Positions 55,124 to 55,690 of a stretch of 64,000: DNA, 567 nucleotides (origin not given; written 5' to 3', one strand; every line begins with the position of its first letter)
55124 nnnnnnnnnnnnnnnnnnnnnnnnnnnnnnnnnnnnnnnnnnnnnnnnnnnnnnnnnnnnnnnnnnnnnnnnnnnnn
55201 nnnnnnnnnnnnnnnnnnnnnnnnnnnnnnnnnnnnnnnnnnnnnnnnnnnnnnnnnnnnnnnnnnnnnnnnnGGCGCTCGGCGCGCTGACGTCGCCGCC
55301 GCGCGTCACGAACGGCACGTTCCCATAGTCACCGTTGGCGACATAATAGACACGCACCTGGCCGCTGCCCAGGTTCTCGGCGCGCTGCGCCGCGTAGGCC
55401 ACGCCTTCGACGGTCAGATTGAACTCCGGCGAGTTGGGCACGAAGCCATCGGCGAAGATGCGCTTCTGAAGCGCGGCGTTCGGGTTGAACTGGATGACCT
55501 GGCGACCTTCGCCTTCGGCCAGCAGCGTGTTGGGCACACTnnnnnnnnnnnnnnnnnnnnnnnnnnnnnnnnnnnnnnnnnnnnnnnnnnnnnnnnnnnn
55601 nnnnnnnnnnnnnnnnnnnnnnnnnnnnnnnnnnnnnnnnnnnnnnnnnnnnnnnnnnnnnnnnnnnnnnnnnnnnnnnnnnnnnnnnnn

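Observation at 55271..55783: Recent in-gene tandem duplication of an about 86-aa N-terminal domain in a secreted PQQ-type sugar dehydrogenase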

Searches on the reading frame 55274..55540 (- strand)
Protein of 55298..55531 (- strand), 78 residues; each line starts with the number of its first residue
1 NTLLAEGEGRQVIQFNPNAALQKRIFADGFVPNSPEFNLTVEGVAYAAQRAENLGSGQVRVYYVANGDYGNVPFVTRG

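Call 23: predict_structure(alignment_id=A1)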
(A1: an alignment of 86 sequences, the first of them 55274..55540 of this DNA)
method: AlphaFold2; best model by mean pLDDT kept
length: 89 residues; sequences in the alignment: 86
mean_pLDDT: 89.9   pTM: 0.77
mean pLDDT of the five models: 89.9, 89.4, 85.8, 76.5, 73.9
residues with pLDDT >= 90: 70; 70-90: 12; 50-70: 2; < 50: 5
segments of 3 or more residues with pLDDT < 50: 85-89
pLDDT, mean of each block of 10 residues (from residue 1): 95 90 94 95 96 96 95 93 50
secondary structure, 60 per line:
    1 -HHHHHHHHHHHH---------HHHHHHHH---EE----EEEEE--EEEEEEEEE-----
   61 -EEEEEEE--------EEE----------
elements in order: H2-13 H23-30 E40-44 E47-55 E62-68 E77-79
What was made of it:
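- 55286..55531 (-): Module unit 2, residues 125-206. AF2 model of residues 122-210 has pLDDT 89.9 and shows helix, helix, then four strands (call 23).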

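Call 28: search_protein_families(library=pfam, alignment_id=A1, max_evalue=0.001)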
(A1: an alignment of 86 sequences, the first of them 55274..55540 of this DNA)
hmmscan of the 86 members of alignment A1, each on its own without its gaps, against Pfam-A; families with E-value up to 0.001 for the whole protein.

A. member 1, window:55274-55540:- (89 aa): 0 families

B. families by the number of members that match (of 86 scanned): 5 families
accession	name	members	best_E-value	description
PF01510.30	Amidase_2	6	5.2e-15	N-acetylmuramoyl-L-alanine amidase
PF02190.22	LON_substr_bdg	1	2.3e-24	ATP-dependent protease La (LON) substrate-binding domain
PF00188.32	CAP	1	9.7e-22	Cysteine-rich secretory protein family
PF01464.25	SLT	1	6.3e-21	Transglycosylase SLT domain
PF12973.13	Cupin_7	1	0.00042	ChrR Cupin-like domain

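Call 30: find_related_loci(query=A1, collection=viral_contigs, flank=6000)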
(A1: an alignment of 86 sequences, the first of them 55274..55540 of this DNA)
Query A1 (89 aa) in viral_contigs; peptide patterns used: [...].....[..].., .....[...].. (x = any residue, [..] = any of these).
42 stretches matched a pattern; 11 encode a relative of the query (tblastn E <= 1e-3); 11 distinct loci.
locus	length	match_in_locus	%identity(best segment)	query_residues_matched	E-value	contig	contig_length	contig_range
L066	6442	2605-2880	60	1-88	1e-33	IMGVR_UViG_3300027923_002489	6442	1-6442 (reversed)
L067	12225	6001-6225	65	6-80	9e-30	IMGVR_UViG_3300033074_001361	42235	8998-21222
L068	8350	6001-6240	61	1-80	2e-29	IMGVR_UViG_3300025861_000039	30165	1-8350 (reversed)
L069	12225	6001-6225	64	6-80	1e-28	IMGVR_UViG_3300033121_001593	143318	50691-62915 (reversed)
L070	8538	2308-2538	61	4-80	1e-28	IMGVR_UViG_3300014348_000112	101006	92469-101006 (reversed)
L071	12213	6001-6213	61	6-80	3e-27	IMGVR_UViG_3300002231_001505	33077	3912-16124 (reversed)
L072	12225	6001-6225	60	6-80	6e-27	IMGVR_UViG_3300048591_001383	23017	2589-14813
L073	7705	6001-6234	54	1-78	7e-26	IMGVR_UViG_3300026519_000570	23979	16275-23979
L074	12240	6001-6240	54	1-80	2e-24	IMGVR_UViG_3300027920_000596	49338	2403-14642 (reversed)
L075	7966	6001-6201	58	14-80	5e-24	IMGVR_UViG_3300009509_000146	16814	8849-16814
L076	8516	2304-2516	53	6-80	1e-18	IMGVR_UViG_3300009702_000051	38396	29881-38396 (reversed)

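Call 36: search_protein_families(library=pfam, proteins=[L066:1156-2844:+, L067:4600-6225:+, L068:5389-6249:+, L069:5377-6231:+, L070:1723-2541:+, L073:5044-6246:+, L074:5473-6243:+, L075:5401-6207:+, L076:1365-2519:+], max_evalue=0.01)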
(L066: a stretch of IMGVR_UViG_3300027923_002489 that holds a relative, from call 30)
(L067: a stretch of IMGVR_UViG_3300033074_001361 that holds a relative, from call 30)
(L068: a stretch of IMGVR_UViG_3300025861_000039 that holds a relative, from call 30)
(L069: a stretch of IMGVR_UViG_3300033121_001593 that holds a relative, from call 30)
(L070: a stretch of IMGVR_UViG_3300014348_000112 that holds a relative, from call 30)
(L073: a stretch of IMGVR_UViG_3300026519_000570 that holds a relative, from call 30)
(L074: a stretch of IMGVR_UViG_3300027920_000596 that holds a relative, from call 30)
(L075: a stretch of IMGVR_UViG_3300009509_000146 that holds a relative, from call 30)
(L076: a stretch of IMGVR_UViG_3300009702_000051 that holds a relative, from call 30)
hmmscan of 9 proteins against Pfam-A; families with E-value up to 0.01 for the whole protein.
L066:1156-2844:+ (563 aa): 1 family
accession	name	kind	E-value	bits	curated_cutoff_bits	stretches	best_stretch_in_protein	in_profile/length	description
PF01510.30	Amidase_2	-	3.4e-14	53.7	26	1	346-470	3-131/131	N-acetylmuramoyl-L-alanine amidase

L067:4600-6225:+ (542 aa): 0 families

L068:5389-6249:+ (287 aa): 0 families

L069:5377-6231:+ (285 aa): 0 families

L070:1723-2541:+ (273 aa): 0 families

L073:5044-6246:+ (401 aa): 0 families

L074:5473-6243:+ (257 aa): 0 families

L075:5401-6207:+ (269 aa): 0 families

L076:1365-2519:+ (385 aa): 0 families

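Call 37: search_protein_families(library=phrogs, proteins=[L066:1156-2844:+, L067:4600-6225:+, L068:5389-6249:+, L069:5377-6231:+, L070:1723-2541:+, L073:5044-6246:+, L074:5473-6243:+, L075:5401-6207:+, L076:1365-2519:+], max_evalue=0.001)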
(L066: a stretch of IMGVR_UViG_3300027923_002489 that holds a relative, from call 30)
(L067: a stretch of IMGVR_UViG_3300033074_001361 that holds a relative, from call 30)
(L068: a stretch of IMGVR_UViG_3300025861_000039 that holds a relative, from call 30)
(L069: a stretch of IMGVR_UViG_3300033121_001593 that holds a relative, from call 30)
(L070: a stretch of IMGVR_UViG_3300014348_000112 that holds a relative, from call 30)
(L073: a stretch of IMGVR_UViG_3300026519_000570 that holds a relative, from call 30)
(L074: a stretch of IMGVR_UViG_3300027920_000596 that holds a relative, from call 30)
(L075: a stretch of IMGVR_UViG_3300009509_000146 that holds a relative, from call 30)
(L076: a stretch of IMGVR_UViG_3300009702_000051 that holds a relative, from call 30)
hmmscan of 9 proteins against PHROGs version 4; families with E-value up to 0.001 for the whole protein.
L066:1156-2844:+ (563 aa): 3 families
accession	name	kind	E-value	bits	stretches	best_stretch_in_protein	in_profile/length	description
phrog_1493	-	lysis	1.3e-18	68.3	1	342-472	28-155/394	endolysin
phrog_822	-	lysis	3e-11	44.5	1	341-476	17-153/215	amidase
phrog_35436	-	lysis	1.9e-07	31.7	1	350-472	22-138/266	amidase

L067:4600-6225:+ (542 aa): 0 families

L068:5389-6249:+ (287 aa): 0 families

L069:5377-6231:+ (285 aa): 0 families

L070:1723-2541:+ (273 aa): 0 families

L073:5044-6246:+ (401 aa): 0 families

L074:5473-6243:+ (257 aa): 0 families

L075:5401-6207:+ (269 aa): 0 families

L076:1365-2519:+ (385 aa): 0 families

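Call 43: fold_search(model_id=the predicted structure, library=viral)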
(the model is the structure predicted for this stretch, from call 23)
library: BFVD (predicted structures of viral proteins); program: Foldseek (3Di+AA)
matches with E <= 10: 1078; with E <= 0.001: 0
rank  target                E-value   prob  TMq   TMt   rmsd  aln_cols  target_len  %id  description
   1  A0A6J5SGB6            1.1e-01  0.66  0.33  0.24  13.6       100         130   14  Uncharacterized protein [uncultured Caudovirales phage]
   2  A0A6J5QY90            1.3e-01  0.90  0.37  0.36   9.5        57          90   14  Uncharacterized protein [uncultured Caudovirales phage]
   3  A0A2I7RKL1            1.5e-01  0.75  0.40  0.40  11.2        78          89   15  (no name in the UniProt tables at hand)
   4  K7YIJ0                1.7e-01  0.80  0.42  0.12   7.3        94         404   11  F-box and FNIP repeat-containing protein [Megavirus courdo11]
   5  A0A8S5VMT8            1.8e-01  0.80  0.39  0.36  10.9        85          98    9  Uncharacterized protein [Ackermannviridae sp.]
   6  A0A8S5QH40            1.8e-01  0.75  0.38  0.29   5.6        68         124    9  Uncharacterized protein [Siphoviridae sp. cteHV32]
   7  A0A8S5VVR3            2.4e-01  0.77  0.39  0.44   7.1        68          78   12  (no name in the UniProt tables at hand)
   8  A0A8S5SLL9            2.6e-01  0.66  0.41  0.22   8.8        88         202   15  Uncharacterized protein [Siphoviridae sp. ctrCN24]
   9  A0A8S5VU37            2.7e-01  0.35  0.27  0.25  13.0        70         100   13  Uncharacterized protein [Ackermannviridae sp.]
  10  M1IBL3                2.9e-01  0.30  0.29  0.20   8.9        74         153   12  (no name in the UniProt tables at hand)
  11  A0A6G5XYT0            3.0e-01  0.92  0.36  0.21   4.2        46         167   20  (no name in the UniProt tables at hand)
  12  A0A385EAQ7            3.0e-01  0.69  0.39  0.42   6.9        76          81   10  Uncharacterized protein [Caulobacter phage CcrPW]
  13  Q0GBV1                3.0e-01  0.69  0.38  0.34  10.0        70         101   10  PfWMP4_15 [Phormidium phage Pf-WMP4]
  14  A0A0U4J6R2            3.0e-01  0.47  0.30  0.38   9.2        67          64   21  (no name in the UniProt tables at hand)
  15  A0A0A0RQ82            3.0e-01  0.38  0.32  0.31   6.9        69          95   14  DUF7304 domain-containing protein [Mycobacterium phage CaptainTrips]
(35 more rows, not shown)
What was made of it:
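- Tried and rejected: Foldseek against BFVD gave nothing significant (call 43).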

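Call 52: search_protein_representatives(alignment_id=A2)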
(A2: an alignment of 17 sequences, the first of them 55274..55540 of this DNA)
Query: 17 sequences, 107 profile positions. Proteins with E-value up to 0.001 (for the whole library): 493; up to 1e-10: 315; up to 1e-30: 81. The best 150 are listed.
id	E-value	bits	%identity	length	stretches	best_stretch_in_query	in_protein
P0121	1.1e-77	272.8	-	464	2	20-106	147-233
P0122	3.9e-77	271.0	-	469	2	23-106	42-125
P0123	2.9e-75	265.0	-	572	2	31-106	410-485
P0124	3.7e-75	264.7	-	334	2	26-106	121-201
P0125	4.1e-75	264.6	-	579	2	18-106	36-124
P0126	3.1e-74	261.7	-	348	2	22-106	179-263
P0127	6.4e-74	260.7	-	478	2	16-106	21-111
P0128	2.1e-73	259.0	-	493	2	27-106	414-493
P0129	4.3e-73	258.0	-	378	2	20-106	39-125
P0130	4.0e-72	254.9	-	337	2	27-106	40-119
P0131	2.1e-71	252.6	-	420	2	26-106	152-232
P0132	6.6e-71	251.0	-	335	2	19-106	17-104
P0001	2.1e-70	249.4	-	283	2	18-105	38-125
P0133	3.3e-70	248.8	-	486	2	22-106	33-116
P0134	4.3e-70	248.4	-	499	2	15-106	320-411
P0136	9.4e-69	244.1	-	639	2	23-105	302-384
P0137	1.3e-67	240.4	-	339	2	24-106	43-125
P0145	3.6e-59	213.3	-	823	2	21-106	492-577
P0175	2.9e-32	126.7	-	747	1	28-106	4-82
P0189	8.3e-30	118.8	-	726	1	21-106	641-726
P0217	3.0e-27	110.6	-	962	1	21-106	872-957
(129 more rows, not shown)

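Call 55: search_protein_families(library=pfam, alignment_id=A3, max_evalue=0.0001)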
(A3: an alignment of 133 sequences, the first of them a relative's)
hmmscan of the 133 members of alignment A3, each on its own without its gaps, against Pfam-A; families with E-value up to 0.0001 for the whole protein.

A. member 1, P0121 (464 aa): 0 families

B. families by the number of members that match (of 133 scanned): 21 families
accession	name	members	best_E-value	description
PF01510.30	Amidase_2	14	1.1e-25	N-acetylmuramoyl-L-alanine amidase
PF01464.25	SLT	5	3.6e-17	Transglycosylase SLT domain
PF01551.29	Peptidase_M23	4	8.3e-24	Peptidase family M23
PF16317.11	Glyco_hydro_99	3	5.5e-30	Glycosyl hydrolase family 99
PF03659.20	Glyco_hydro_71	3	2.1e-15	Glycosyl hydrolase family 71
PF14307.12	Glyco_tran_WbsX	3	6.7e-09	Glycosyltransferase WbsX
PF11790.14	Glyco_hydro_cc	2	5.6e-05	Glycosyl hydrolase catalytic core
PF01183.26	Glyco_hydro_25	1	1.5e-33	Glycosyl hydrolases family 25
PF13365.12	Trypsin_2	1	6.5e-21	Trypsin-like peptidase domain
PF00188.32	CAP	1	1.8e-20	Cysteine-rich secretory protein family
PF07995.17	GSDH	1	3.3e-17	Glucose / Sorbosone dehydrogenase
PF18911.6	PKD_4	1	2.6e-12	PKD domain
PF01374.23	Glyco_hydro_46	1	2.7e-12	Glycosyl hydrolase family 46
PF00932.25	LTD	1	4.3e-12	Lamin Tail Domain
PF13570.13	Beta-prop_ACSF4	1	5.9e-10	Beta-alanine-activating enzyme, beta-propeller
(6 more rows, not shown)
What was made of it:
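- On Functional class 'cell-envelope-binding module' (works-like claim, not a sequence family): Partners are Amidase_2 14, SLT 5, M23 4 and GH25 1 among 133 representatives (call 55).
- One inhibitor is unlikely to fit amidase, SLT, M23, GH25, protease and PQQ-dehydrogenase active sites (call 55).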

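Call 58: list_cluster_members(proteins=[P0125, P0122, P0123, P0128, P0145, P0175, P0217, P0189, P0136, P0127])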
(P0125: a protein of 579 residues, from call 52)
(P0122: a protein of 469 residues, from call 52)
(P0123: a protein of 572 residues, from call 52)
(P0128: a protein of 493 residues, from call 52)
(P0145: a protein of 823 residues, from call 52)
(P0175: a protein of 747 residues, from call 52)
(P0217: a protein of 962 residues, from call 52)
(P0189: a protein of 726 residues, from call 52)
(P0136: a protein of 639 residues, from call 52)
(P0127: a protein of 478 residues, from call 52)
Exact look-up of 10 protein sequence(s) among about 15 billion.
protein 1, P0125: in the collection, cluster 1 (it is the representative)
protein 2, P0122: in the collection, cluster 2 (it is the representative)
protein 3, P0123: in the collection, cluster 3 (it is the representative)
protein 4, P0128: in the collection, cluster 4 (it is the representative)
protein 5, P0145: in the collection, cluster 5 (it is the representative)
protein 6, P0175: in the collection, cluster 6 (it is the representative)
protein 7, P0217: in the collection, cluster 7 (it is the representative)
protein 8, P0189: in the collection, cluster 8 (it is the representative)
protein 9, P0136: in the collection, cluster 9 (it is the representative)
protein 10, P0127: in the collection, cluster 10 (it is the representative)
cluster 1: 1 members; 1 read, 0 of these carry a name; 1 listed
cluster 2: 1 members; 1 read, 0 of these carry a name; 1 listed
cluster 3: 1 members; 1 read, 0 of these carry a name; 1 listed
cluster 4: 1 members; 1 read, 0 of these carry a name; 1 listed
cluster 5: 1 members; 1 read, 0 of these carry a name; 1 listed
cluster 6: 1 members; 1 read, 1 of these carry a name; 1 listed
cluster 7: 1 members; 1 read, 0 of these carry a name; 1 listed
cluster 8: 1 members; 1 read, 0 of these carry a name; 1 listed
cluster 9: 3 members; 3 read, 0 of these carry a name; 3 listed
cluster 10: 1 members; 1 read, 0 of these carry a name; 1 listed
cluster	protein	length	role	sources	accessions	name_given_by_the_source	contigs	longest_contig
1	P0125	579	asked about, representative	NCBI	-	-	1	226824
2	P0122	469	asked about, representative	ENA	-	-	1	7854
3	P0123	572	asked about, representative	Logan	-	-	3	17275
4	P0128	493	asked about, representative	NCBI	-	-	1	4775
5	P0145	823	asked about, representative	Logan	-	-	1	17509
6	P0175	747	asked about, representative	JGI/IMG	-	PKD repeat protein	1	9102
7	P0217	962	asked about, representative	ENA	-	-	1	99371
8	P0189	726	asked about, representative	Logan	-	-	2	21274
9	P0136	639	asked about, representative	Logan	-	-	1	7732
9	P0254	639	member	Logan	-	-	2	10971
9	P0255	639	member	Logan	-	-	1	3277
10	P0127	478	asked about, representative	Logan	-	-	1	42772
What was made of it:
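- Tried and rejected: The cluster look-up gave no organism names (call 58).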

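Call 59: search_dna_similar(query=window:55298-55531:-, collection=phages, mode=protein, max_evalue=0.001)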
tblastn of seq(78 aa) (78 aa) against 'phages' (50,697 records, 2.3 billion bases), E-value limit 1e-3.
No match.
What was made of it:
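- Tried and rejected: tblastn against 50,697 GenBank phage records found no match (call 59).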

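Call 62: search_protein_families(library=phrogs, proteins=[L074:577-3819:+, L074:3854-5503:+, L074:6262-6864:+, L074:6834-10436:+, L069:2022-2924:+, L069:2928-4625:+, L069:4629-5360:+, L069:6231-7883:+, L069:8574-10181:+], max_evalue=0.00001)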
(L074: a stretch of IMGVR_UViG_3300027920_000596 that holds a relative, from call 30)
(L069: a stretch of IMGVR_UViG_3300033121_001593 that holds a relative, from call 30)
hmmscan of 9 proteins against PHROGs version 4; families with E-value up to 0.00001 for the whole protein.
L074:577-3819:+ (1080 aa): 0 families

L074:3854-5503:+ (549 aa): 3 families
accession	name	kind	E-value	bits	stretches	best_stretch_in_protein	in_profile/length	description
phrog_1493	-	lysis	2.7e-18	67.3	1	320-462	29-163/394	endolysin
phrog_822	-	lysis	3.4e-08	34.5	1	323-457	22-153/215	amidase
phrog_35436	-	lysis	4.8e-07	30.3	1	326-453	21-138/266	amidase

L074:6262-6864:+ (200 aa): 1 family
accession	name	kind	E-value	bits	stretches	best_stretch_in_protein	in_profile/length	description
phrog_2557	-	head and packaging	1.5e-07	31.5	1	80-197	427-533/534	virion structural protein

L074:6834-10436:+ (1200 aa): 3 families
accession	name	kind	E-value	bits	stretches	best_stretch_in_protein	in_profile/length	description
phrog_19846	-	unknown function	2.3e-28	99.4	1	917-980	1090-1155/1272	-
phrog_22201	-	tail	5.2e-13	49.3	1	438-533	415-500/683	tail fiber protein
phrog_5269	-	unknown function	7.4e-09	35.9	0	688-723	331-365/564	-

L069:2022-2924:+ (300 aa): 0 families

L069:2928-4625:+ (565 aa): 0 families

L069:4629-5360:+ (243 aa): 0 families

L069:6231-7883:+ (550 aa): 0 families

L069:8574-10181:+ (535 aa): 2 families
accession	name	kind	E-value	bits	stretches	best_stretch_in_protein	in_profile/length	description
phrog_1493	-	lysis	7.4e-14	52.7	1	311-460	24-179/394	endolysin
phrog_822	-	lysis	2.3e-11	44.9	1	315-454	18-158/215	amidase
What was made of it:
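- On Functional class 'cell-envelope-binding module' (works-like claim, not a sequence family): Eleven viral loci carry it, and the L074 context is an endolysin-like amidase gene and genes matching virion-structural and tail-fibre PHROGs (calls 30, 36, 37, 62).
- The dominant partners are four mechanistically different classes of peptidoglycan hydrolase, and the phage carriers sit in lysis or virion contexts (calls 55, 62).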

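Call 81: search_protein_families(library=ncbifam, proteins=[P0122, P0127, P0129, P0133, P0124, P0121, P0131, P0137], max_evalue=0.001)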
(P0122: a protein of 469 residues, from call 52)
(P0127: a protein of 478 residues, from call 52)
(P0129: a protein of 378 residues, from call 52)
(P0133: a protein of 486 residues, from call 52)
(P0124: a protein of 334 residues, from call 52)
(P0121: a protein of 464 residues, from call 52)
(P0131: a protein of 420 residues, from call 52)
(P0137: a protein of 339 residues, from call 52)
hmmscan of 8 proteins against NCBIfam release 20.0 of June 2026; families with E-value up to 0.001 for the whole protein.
P0122 (469 aa): 7 families
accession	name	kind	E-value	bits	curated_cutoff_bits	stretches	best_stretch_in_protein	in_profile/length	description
NF047968.1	SerProtHtrA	equivalog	9.9e-10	38.3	470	1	272-465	80-255/357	serine protease HtrA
TIGR02037.1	degP_htrA_DO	subfamily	3e-09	36.3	416.2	1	279-428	60-197/434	Do family serine endopeptidase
NF040961.1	MamO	equivalog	1.2e-08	33.8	800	1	258-428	77-239/648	magnetosome protein MamO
NF033740.0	MarP_fam_protase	equivalog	3.1e-08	33.1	250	1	321-429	244-351/390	MarP family serine protease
NF041521.1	HhoA_HhoB_HtrA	equivalog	1.9e-06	27.5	450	1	257-429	34-197/335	HhoA/HhoB/HtrA family serine endopeptidase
NF008189.1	PRK10942.1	equivalog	3.8e-06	25.6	720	1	324-429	150-252/477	serine endoprotease DegP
TIGR02038.1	protease_degS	equivalog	5.4e-06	25.8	422.95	1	282-433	81-219/351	outer membrane-stress sensor serine endopeptidase DegS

P0127 (478 aa): 3 families
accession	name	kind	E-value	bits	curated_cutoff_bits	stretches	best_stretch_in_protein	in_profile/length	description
NF040680.1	chromo_anti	equivalog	3.4e-08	33.4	86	0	188-233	8-54/133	enediyne antibiotic chromoprotein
NF058648.1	ECF_sub_HI1622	equivalog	1.1e-05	25.4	100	0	414-446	40-68/180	NikL family nickel/cobalt ECF transporter subunit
NF058592.1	GxPGS_dom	subfamily_domain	0.00065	19.7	45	0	393-446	2-50/65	PGS family Ig-like domain-containing protein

P0129 (378 aa): 1 family
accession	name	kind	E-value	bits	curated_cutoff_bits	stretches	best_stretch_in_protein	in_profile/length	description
NF002005.0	PRK00802.1-5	equivalog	0.00082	19.2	229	0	86-128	54-97/230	DNA-3-methyladenine glycosylase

P0133 (486 aa): 0 families

P0124 (334 aa): 0 families

P0121 (464 aa): 0 families

P0131 (420 aa): 0 families

P0137 (339 aa): 0 families
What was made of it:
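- Passengers behind N-terminal pairs include a sunset domain, an HtrA-like protease and this dehydrogenase (call 81). Non-glycan passengers also occur (HtrA-like protease, sunset domain, CAP; calls 28, 81).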
